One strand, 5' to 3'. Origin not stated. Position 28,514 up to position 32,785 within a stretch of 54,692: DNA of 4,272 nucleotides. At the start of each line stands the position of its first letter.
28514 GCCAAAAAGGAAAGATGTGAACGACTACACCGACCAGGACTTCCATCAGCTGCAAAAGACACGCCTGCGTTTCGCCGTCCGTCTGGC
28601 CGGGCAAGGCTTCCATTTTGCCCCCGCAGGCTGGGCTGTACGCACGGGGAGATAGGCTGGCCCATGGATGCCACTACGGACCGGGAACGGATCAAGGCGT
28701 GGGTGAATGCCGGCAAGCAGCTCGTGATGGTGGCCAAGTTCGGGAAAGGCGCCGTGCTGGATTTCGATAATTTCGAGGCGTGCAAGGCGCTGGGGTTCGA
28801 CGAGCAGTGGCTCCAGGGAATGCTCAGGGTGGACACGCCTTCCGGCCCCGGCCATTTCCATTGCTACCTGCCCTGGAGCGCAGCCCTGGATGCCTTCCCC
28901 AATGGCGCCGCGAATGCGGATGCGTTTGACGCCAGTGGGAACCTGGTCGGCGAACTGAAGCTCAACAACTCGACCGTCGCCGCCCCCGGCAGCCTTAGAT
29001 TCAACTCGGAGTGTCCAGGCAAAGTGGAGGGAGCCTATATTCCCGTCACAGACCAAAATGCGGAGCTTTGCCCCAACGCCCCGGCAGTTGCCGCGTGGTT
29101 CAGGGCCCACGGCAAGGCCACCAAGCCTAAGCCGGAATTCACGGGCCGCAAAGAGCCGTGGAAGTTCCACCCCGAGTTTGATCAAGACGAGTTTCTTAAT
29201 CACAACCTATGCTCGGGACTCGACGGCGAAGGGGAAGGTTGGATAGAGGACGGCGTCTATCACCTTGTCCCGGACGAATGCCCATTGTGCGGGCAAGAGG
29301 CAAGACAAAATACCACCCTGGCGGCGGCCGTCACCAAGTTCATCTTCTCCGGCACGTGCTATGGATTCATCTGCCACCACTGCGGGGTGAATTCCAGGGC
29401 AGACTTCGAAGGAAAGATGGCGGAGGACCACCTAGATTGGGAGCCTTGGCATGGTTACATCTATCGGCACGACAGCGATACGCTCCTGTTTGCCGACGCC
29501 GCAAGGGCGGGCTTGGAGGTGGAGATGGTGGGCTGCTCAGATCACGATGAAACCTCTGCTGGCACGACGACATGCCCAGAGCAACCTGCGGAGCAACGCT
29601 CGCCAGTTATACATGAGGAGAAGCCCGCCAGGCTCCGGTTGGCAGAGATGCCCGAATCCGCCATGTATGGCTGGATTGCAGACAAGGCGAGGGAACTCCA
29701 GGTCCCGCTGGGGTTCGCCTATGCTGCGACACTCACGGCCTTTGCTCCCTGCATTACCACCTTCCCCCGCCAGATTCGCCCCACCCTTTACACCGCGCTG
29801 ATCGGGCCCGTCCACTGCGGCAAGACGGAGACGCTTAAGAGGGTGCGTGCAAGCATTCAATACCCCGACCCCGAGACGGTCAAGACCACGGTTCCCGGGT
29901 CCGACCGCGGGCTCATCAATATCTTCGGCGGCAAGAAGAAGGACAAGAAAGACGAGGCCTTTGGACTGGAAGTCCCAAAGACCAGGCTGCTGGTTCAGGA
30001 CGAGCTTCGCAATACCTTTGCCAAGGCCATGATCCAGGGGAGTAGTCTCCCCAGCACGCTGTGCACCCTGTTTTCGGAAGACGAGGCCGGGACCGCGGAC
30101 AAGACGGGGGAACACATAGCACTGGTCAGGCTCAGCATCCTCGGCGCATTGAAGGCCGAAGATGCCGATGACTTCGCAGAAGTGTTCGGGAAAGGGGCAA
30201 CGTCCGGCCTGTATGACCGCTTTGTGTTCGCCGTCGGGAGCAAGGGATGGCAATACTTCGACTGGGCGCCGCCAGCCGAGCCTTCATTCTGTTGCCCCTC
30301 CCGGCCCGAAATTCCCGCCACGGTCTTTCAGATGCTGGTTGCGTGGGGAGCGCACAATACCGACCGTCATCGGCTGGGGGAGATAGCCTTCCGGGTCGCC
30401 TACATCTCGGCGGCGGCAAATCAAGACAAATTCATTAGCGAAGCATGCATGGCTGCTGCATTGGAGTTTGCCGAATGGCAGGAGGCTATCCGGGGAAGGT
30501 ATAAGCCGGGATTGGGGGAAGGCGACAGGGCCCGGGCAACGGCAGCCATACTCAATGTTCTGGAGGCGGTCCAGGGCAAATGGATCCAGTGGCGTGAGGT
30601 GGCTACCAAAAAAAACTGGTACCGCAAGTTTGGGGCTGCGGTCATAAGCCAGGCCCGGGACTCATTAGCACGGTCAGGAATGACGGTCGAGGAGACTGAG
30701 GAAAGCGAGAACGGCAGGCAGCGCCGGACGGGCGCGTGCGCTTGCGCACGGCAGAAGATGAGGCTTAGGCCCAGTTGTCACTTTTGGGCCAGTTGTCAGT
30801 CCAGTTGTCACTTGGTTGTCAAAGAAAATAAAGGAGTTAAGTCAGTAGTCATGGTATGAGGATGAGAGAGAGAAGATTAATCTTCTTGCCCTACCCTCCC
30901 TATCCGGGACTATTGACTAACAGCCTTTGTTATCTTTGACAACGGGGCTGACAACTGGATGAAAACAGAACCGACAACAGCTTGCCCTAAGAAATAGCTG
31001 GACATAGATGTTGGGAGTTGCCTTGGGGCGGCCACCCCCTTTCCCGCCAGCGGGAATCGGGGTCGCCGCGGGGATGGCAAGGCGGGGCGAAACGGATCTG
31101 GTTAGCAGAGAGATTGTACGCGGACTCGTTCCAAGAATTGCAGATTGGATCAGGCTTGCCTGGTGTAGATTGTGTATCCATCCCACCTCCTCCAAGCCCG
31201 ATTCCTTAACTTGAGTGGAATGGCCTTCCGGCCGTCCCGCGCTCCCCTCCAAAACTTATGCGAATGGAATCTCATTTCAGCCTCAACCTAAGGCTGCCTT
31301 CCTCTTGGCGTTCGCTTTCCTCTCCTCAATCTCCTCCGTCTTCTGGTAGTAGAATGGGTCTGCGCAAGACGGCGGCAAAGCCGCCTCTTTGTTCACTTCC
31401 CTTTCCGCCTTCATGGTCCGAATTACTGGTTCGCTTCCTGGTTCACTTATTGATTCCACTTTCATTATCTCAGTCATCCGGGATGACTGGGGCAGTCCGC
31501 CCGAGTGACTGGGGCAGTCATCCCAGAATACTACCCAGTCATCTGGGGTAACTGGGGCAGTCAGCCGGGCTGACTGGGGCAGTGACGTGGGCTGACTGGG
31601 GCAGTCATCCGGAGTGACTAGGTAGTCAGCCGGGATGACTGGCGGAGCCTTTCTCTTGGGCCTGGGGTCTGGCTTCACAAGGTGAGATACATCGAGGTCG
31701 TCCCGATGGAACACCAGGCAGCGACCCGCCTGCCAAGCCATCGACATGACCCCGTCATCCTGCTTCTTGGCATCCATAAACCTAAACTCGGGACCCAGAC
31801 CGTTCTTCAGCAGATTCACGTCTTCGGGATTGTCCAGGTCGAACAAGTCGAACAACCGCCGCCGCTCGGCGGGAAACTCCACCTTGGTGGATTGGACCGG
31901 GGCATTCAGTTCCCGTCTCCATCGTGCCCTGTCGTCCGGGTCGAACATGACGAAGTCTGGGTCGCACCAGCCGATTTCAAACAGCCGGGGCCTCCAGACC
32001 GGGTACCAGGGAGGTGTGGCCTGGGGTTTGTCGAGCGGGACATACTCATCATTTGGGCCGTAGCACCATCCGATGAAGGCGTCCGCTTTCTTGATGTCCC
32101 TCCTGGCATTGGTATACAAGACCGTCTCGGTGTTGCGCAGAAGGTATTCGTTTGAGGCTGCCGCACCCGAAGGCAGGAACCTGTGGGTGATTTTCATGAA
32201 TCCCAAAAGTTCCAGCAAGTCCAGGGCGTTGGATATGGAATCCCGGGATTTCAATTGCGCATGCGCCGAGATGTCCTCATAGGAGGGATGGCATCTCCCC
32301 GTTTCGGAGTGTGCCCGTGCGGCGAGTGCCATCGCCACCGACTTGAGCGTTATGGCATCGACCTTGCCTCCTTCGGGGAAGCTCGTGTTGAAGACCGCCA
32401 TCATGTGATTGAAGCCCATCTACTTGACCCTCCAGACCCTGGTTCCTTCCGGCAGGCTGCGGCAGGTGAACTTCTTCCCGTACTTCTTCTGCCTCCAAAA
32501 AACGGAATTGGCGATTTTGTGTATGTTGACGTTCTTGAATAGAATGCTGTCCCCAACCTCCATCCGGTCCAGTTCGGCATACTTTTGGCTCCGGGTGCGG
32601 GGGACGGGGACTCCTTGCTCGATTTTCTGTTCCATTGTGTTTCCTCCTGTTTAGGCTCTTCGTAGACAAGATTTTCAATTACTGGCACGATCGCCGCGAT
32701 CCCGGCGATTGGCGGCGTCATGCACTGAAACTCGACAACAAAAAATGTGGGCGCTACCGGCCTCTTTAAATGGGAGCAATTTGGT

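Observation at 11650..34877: Five DNA methyltransferase genes in one island, with no recognisable endonuclease partner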

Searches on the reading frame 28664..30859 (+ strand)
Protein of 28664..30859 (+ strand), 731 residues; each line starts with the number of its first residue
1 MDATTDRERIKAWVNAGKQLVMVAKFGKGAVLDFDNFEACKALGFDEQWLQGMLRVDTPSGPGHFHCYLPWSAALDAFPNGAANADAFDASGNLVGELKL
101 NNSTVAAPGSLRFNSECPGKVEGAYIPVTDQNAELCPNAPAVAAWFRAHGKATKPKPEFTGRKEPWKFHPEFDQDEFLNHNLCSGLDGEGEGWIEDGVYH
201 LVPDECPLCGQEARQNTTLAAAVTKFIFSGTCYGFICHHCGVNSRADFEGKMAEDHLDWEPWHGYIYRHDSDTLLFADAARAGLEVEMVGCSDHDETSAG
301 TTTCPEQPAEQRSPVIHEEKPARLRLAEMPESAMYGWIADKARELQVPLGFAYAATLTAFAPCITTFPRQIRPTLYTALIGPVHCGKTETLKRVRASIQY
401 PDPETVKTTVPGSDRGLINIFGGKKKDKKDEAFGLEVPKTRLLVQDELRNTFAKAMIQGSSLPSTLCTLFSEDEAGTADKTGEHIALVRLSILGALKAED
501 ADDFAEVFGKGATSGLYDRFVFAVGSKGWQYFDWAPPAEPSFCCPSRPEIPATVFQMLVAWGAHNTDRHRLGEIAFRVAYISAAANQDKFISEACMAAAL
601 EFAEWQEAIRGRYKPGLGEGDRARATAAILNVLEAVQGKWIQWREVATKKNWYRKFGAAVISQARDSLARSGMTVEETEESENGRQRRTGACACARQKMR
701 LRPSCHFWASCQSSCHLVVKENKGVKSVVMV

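Call 4: search_protein_families(library=pfam, proteins=[window:28664-30859:+], max_evalue=0.01)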
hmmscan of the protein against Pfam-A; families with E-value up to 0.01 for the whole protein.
window:28664-30859:+ (731 aa): 2 families
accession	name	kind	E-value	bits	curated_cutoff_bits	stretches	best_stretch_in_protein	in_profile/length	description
PF09250.16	Prim-Pol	-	0.00012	23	22.8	1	2-128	29-146/158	Bifunctional DNA primase/polymerase, N-terminal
PF13148.11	DUF3987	-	0.00083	19.1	27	0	464-536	170-243/364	Protein of unknown function (DUF3987)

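Call 12: search_protein_families(library=phrogs, proteins=[window:28664-30859:+], max_evalue=0.01)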
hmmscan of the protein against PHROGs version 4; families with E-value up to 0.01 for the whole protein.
window:28664-30859:+ (731 aa): 1 family
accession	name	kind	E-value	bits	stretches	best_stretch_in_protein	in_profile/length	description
phrog_5311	-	DNA, RNA and nucleotide metabolism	0.0087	15.3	0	407-527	359-483/692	helicase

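Call 24: find_related_loci(query=window:28664-30859:+, collection=viral_contigs, flank=10000)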
Query window:28664-30859:+ (731 aa) in viral_contigs; peptide patterns used: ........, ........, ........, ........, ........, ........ (x = any residue, [..] = any of these).
33 stretches matched a pattern, but none encodes a relative of the query by tblastn (E <= 1e-3).

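Call 25: find_related_loci(query=window:28664-30859:+, collection=genome_contigs, flank=10000)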
Query window:28664-30859:+ (731 aa) in genome_contigs; peptide patterns used: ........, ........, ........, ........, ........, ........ (x = any residue, [..] = any of these).
584 stretches matched a pattern; 1 encode a relative of the query (tblastn E <= 1e-3); 1 distinct loci.
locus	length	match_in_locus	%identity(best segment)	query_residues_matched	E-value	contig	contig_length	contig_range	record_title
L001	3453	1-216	76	388-459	4e-29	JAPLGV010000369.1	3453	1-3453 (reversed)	MAG: Chloroflexota bacterium isolate LacPavin_0419_WC90_MAG_56_8 LacPavin_0419_WC90_scaffold_607922, whole genome shotgu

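Call 27: find_homologous_proteins(query=window:28664-30859:+, max_evalue=0.00001)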
Query window:28664-30859:+ (731 aa): 51 proteins with E <= 0.00001 among 8000 candidates.
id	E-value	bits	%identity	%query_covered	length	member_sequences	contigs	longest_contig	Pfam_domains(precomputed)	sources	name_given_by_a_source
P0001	0.0e+0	1729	100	100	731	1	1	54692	-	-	-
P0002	1.8e-160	554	68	52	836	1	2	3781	-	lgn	-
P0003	1.9e-159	550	68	51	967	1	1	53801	-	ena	-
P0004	7.7e-147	509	63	51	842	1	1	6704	-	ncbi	-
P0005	7.4e-145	502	77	40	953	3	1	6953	PF19263.6,PF09250.17,PF08706.17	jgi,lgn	jgi:putative DNA primase/helicase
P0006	3.4e-142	493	58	53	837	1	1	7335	PF13148.12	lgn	-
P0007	2.0e-141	491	52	60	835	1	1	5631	-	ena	-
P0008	2.2e-141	491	52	64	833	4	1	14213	-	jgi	jgi:hypothetical protein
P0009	1.3e-140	488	58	54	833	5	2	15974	-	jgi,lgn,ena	jgi:hypothetical protein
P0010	1.7e-140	488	50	64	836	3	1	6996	PF21686.4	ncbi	-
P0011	5.4e-140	486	57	54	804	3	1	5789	-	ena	-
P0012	1.4e-138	481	57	54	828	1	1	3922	PF21686.4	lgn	-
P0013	2.6e-138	480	54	57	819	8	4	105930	-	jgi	jgi:hypothetical protein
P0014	1.6e-137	478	58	54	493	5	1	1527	PF13148.12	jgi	jgi:hypothetical protein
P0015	3.5e-137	477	50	64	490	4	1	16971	-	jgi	jgi:hypothetical protein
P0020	1.7e-131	458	55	54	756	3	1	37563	-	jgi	jgi:hypothetical protein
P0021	3.3e-131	457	72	39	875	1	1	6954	PF09250.17,PF08706.17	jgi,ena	-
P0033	5.0e-110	387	49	54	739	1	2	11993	PF13148.12,PF09250.17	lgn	-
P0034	2.0e-98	348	38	75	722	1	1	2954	PF09250.17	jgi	jgi:hypothetical protein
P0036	7.4e-97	343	49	51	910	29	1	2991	PF09250.17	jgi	jgi:hypothetical protein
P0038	1.5e-83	299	51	43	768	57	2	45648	PF09250.17,PF13481.13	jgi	jgi:hypothetical protein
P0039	6.9e-83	297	52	40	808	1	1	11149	PF09250.17,PF13481.13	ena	-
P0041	1.3e-81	293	52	39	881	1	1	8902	PF19263.6,PF08706.17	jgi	jgi:P4 family phage/plasmid primase-like protien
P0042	1.7e-68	250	47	38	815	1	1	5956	PF09250.17,PF13481.13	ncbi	-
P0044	2.1e-62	229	47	37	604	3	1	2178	PF09250.17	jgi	-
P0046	1.3e-59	220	39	47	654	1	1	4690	PF13148.12,PF09250.17,PF08708.17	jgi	jgi:hypothetical protein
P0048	1.1e-42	164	27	89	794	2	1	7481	PF09250.17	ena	-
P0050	1.5e-39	154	31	53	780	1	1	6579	PF09250.17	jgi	jgi:hypothetical protein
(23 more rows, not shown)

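Call 28: find_encoding_contigs(protein=P0003, flank=10000, max_places=2)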
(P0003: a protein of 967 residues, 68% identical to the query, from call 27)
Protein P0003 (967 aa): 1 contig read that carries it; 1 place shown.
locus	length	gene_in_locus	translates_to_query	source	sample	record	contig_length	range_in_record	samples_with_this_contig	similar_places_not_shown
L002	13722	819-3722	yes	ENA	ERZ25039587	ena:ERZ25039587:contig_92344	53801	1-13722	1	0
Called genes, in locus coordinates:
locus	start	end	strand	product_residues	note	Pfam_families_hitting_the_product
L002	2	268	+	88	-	?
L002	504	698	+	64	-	-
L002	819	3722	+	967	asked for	-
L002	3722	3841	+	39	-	-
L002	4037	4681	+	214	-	-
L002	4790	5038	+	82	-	-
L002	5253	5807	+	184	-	PF01555:N6_N4_Mtase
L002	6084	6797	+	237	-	PF00216:Bac_DNA_binding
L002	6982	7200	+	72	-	-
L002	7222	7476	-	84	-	-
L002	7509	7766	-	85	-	-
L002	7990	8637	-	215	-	PF01208:URO-D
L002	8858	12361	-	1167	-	PF01074:Glyco_hydro_38N, PF07748:Glyco_hydro_38C (weak), PF17677:Glyco_hydro38C2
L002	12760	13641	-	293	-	PF04951:Peptidase_M55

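Call 29: find_encoding_contigs(protein=P0013, flank=10000, max_places=2)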
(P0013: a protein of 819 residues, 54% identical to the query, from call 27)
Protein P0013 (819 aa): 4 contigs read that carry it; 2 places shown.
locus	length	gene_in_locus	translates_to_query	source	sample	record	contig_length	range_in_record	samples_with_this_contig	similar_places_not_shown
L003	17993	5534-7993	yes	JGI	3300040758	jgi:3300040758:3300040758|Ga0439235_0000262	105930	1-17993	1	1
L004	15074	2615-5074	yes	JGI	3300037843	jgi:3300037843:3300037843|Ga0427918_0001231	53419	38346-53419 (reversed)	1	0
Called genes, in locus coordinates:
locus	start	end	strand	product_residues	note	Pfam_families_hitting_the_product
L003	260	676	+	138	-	PF00392:GntR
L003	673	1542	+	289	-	PF01145:Band_7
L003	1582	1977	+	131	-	-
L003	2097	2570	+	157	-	-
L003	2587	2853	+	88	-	-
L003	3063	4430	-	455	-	PF00589:Phage_integrase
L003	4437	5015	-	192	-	-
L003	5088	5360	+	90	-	-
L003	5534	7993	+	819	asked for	-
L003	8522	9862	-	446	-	PF08013:GatZ_KbaZ-like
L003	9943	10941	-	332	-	PF00294:PfkB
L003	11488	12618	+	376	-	-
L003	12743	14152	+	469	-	PF00324:AA_permease, PF13520:AA_permease_2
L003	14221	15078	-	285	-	PF08220:HTH_DeoR, PF08279:HTH_11 (weak), PF00455:DeoRC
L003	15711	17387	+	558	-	PF13620:CarboxypepD_reg, PF25183:OMP_b-brl_4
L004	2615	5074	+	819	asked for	-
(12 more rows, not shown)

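Call 30: find_encoding_contigs(protein=P0020, flank=10000, max_places=2)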
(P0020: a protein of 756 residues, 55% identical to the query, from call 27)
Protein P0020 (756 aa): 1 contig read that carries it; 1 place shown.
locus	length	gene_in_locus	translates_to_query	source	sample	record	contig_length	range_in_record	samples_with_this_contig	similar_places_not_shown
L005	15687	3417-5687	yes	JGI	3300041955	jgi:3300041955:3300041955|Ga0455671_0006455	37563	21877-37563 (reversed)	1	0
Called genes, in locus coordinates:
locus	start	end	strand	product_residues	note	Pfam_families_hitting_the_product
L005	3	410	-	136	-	?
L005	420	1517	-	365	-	PF00589:Phage_integrase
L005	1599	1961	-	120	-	-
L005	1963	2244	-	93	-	-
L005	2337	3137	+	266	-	-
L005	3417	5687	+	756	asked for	-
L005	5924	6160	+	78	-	-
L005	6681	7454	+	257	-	-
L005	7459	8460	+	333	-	PF00145:DNA_methylase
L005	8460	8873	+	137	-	-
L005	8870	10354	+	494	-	PF00118:Cpn60_TCP1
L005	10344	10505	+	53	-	-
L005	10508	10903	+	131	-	PF10908:Tlde1_dom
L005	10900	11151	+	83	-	PF00166:Cpn10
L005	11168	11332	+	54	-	PF16982:Flp1_like (weak)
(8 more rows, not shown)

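Call 53: find_encoding_contigs(protein=window:28664-30859:+, flank=10000, max_places=4)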
Protein window:28664-30859:+ (731 aa): no gene with exactly this product is on record in the collection.

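Call 93: search_protein_families(library=ncbifam, proteins=[window:28664-30859:+], max_evalue=0.00001)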
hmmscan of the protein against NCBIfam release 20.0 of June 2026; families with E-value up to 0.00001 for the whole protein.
window:28664-30859:+ (731 aa): 0 families

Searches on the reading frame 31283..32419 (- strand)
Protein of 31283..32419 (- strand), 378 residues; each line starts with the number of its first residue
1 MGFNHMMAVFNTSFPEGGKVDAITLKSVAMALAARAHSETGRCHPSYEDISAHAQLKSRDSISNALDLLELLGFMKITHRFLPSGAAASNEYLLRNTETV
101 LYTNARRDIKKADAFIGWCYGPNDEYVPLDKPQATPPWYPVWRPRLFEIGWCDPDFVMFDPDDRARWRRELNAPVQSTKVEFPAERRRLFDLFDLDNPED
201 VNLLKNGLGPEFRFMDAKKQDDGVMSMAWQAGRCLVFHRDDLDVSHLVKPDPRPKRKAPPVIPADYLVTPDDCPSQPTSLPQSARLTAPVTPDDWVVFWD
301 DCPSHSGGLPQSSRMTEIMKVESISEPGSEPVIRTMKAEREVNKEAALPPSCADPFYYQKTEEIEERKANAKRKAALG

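Call 4: search_protein_families(library=pfam, proteins=[window:31283-32419:-], max_evalue=0.01)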
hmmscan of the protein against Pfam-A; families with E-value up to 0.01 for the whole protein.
window:31283-32419:- (378 aa): 1 family
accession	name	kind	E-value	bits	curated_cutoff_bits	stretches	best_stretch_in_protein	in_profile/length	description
PF13730.12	HTH_36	-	7.4e-07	29.3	25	1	29-74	11-54/55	Helix-turn-helix domain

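Call 12: search_protein_families(library=phrogs, proteins=[window:31283-32419:-], max_evalue=0.01)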
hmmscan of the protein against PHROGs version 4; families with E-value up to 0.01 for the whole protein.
window:31283-32419:- (378 aa): 5 families
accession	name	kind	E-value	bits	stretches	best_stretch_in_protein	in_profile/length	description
phrog_270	-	DNA, RNA and nucleotide metabolism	2e-05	25.2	1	26-94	50-115/383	replication initiation protein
phrog_1032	-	DNA, RNA and nucleotide metabolism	0.00049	21.2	1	24-111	18-99/281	replication initiation protein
phrog_4617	-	DNA, RNA and nucleotide metabolism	0.00055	20.6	1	19-94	13-86/223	replication initiation protein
phrog_8102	-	DNA, RNA and nucleotide metabolism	0.0022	18.2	1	31-104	42-117/337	replication initiation protein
phrog_391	-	DNA, RNA and nucleotide metabolism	0.0033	18.1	1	24-96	16-90/298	replication initiation O-like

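Call 93: search_protein_families(library=ncbifam, proteins=[window:31283-32419:-], max_evalue=0.00001)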
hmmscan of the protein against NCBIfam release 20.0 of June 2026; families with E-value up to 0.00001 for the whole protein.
window:31283-32419:- (378 aa): 0 families

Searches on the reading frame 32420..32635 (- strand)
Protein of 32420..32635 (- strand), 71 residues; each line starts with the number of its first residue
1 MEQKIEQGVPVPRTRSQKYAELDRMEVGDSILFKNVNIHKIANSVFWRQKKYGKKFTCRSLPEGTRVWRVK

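Call 12: search_protein_families(library=phrogs, proteins=[window:32420-32635:-], max_evalue=0.01)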
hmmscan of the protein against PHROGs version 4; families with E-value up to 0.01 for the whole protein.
window:32420-32635:- (71 aa): 1 family
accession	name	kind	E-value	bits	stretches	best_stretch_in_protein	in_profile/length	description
phrog_37142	-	unknown function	2.1e-06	28.9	1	14-71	22-83/126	-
